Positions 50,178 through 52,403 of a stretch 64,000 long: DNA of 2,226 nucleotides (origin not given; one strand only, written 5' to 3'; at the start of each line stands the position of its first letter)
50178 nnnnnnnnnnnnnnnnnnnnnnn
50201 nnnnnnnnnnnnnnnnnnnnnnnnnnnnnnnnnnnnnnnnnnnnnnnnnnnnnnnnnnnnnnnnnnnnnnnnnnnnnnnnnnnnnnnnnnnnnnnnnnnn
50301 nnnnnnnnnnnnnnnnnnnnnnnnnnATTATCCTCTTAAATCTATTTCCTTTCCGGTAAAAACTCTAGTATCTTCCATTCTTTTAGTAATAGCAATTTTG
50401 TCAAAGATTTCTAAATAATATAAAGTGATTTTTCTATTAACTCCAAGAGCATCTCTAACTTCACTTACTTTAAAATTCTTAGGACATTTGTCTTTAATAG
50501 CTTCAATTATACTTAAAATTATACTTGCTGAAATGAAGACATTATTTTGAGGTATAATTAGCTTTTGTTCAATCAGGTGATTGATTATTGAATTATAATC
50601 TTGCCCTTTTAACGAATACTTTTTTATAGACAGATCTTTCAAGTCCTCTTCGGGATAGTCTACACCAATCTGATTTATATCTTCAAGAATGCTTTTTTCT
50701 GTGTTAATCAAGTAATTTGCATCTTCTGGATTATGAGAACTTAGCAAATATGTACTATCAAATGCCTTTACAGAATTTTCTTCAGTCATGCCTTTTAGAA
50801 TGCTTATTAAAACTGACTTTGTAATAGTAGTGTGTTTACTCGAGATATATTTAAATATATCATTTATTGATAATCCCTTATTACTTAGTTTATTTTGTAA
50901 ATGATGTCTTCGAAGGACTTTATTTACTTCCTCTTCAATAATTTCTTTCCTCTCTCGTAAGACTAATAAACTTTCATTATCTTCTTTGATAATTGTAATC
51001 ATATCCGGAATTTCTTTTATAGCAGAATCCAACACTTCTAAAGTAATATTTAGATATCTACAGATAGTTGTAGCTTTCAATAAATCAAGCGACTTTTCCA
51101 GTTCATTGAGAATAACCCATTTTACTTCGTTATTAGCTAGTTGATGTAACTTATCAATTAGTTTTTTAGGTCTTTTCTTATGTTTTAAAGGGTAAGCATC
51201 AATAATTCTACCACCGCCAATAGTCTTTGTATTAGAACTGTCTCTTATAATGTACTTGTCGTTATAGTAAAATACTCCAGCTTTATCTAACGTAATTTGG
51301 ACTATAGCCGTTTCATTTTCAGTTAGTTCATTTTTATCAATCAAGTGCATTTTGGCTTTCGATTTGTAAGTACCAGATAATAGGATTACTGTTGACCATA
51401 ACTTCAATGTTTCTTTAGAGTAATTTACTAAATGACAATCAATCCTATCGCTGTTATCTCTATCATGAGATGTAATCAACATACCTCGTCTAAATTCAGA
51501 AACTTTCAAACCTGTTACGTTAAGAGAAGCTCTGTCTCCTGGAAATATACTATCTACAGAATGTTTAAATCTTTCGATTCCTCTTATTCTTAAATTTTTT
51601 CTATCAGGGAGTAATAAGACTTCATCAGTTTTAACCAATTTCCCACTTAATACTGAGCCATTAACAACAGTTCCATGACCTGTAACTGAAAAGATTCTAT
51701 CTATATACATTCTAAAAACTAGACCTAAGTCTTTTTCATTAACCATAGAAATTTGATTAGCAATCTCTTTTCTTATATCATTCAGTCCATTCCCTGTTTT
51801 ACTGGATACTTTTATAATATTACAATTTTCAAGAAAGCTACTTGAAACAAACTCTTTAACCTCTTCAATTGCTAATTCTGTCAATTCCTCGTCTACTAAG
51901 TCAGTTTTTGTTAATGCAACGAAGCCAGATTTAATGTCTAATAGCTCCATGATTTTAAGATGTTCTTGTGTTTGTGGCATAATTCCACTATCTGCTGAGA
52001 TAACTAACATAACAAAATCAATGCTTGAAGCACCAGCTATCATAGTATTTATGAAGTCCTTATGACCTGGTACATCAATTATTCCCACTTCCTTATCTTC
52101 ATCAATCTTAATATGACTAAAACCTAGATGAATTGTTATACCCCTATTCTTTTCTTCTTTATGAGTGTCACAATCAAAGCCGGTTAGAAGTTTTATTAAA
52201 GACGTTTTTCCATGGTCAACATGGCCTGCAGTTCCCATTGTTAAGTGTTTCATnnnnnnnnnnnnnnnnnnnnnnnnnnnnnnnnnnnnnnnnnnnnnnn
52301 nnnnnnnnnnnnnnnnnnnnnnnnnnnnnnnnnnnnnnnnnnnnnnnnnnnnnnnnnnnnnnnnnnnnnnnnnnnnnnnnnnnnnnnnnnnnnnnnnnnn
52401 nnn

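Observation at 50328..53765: Complete selenocysteine-insertion operon selC-selA-selB, but no obvious selenoprotein gene in the window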

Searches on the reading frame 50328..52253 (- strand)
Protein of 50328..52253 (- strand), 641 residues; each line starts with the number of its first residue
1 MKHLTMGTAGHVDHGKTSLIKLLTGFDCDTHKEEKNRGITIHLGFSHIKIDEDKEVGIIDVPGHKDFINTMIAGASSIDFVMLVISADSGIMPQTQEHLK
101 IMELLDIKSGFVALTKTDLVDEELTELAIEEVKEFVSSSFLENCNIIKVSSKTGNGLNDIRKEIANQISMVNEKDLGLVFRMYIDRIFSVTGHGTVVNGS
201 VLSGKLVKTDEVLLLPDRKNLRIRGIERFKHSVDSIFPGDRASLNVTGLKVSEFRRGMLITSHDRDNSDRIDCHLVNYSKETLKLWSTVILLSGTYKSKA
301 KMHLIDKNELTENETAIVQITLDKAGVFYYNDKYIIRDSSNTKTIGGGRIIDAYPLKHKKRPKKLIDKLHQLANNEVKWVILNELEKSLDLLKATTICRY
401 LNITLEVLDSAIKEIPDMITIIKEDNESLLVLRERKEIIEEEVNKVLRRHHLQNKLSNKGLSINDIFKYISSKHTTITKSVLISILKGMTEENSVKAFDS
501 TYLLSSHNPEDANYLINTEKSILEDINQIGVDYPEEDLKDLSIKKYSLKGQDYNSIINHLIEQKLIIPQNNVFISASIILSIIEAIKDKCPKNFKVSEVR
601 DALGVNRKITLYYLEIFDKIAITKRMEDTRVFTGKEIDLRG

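Call 7: search_protein_families(library=ncbifam, proteins=[window:50328-52253:-])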
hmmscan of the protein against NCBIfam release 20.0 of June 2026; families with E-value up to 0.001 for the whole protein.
window:50328-52253:- (641 aa): 32 families (the best 25 are shown)
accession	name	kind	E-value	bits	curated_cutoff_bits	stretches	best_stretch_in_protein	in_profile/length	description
TIGR00475.1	selB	equivalog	7.9e-97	325.3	242.25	1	5-630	2-577/581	selenocysteine-specific translation elongation factor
TIGR03680.1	eif2g_arch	equivalog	3e-41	142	514.5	2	53-222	80-257/407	translation initiation factor IF-2 subunit gamma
NF003077.0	PRK04000.1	equivalog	9.4e-41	140.3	315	2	53-221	84-260/412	translation initiation factor IF-2 subunit gamma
NF009373.0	PRK12736.1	subfamily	1.6e-40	139.1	452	1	2-262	11-295/394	elongation factor Tu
NF000766.0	PRK00049.1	subfamily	3.8e-40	137.9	449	1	2-262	11-297/396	elongation factor Tu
NF009372.0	PRK12735.1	subfamily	5.1e-39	134.2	479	1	2-263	11-298/396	elongation factor Tu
NF008969.0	PRK12317.1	subfamily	2.1e-38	132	502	1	28-265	60-312/426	elongation factor 1-alpha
TIGR00485.1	EF-Tu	equivalog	1.2e-37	129.6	522.4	1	2-262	11-295/394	elongation factor Tu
TIGR00483.1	EF-1_alpha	equivalog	1.4e-30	106.2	540.1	1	28-264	60-312/427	translation elongation factor EF-1 subunit alpha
TIGR02034.1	CysN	subfamily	5.4e-25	88.3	336.1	1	29-327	56-367/406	sulfate adenylyltransferase, large subunit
TIGR00487.1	IF-2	equivalog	6.2e-23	81.4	424.4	1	9-214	93-296/587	translation initiation factor IF-2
NF004035.0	PRK05506.1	subfamily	1.1e-22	80.1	715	1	29-312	80-378/632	bifunctional sulfate adenylyltransferase subunit 1/adenylylsulfate kinase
NF003478.0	PRK05124.1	equivalog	2.5e-22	79.1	590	1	28-351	82-420/475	sulfate adenylyltransferase subunit CysN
TIGR00231.1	small_GTP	domain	1.5e-14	54.1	42.5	1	4-164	4-162/164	GTP-binding protein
TIGR01393.1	lepA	equivalog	3.9e-14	51.9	533.9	1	28-269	40-282/595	translation elongation factor 4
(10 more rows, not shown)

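Call 8: search_protein_families(library=pfam, proteins=[window:50328-52253:-])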
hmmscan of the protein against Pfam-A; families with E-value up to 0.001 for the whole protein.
window:50328-52253:- (641 aa): 5 families
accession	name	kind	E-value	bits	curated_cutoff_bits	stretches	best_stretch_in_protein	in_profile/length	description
PF00009.33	GTP_EFTU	-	8.7e-34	117.2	26.5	1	2-167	2-185/188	Elongation factor Tu GTP binding domain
PF09107.17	SelB-wing_3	-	1.6e-11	44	23.2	1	592-631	7-46/47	Elongation factor SelB, winged helix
PF25461.1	Beta-barrel_SelB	-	1.3e-10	41.9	27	1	279-355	10-78/80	Selenocysteine-specific elongation factor, beta-barrel domain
PF03144.31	GTP_EFTU_D2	-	3.5e-10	40.6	30.3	1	194-261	1-73/73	Elongation factor Tu domain 2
PF01926.29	MMR_HSR1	-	2.2e-06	28.2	21.9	1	6-103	2-101/113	50S ribosome-binding GTPase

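Call 74: search_solved_structures(query=window:50328-52253:-, max_evalue=1e-20)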
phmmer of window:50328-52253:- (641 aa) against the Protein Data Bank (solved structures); distinct sequences matched with E-value up to 1e-20: 82 (the best 60 are shown).
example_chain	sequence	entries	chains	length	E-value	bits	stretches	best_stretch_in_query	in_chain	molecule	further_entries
4zu9_A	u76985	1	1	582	1.1e-55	192.8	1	1-352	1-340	Elongation factor SelB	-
5lzb_z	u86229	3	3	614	1.7e-53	185.6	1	6-374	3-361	Selenocysteine-specific elongation factor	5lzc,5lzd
4ac9_A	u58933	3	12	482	2.1e-40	142.4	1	2-265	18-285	MJ0495-LIKE PROTEIN | TRANSLATION ELONGATION FACTOR SELB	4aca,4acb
7vmx_B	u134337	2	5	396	4.4e-35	124.8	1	3-262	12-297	Elongation factor Tu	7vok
8v9l_x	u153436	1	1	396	1e-34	123.5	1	3-261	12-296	Elongation factor Tu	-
6i8r_A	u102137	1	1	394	1.6e-34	122.9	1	3-261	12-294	Elongation Factor Tu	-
7paj_9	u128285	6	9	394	5.2e-34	121.2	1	3-261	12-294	Elongation factor Tu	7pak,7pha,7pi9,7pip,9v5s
6htw_H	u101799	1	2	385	1.3e-33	119.8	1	3-261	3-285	Elongation Factor Tu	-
8rd8_H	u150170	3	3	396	7.8e-33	117.3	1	3-262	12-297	Elongation factor Tu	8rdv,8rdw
8yly_A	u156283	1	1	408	1.6e-32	116.3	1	3-261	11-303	Elongation factor Tu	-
8ym3_A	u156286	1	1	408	2.5e-32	115.7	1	3-261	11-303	Elongation factor Tu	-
1s0u_A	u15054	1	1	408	2.5e-32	115.7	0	54-208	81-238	Translation initiation factor 2 gamma subunit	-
7a5g_Z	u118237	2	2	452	3.2e-32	115.3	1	3-281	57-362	Elongation factor Tu, mitochondrial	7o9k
9pra_Ag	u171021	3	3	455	3.3e-32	115.3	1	3-281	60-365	Elongation factor Tu, mitochondrial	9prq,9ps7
6gfu_A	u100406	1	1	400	3.8e-32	115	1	3-261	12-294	Elongation Factor Tu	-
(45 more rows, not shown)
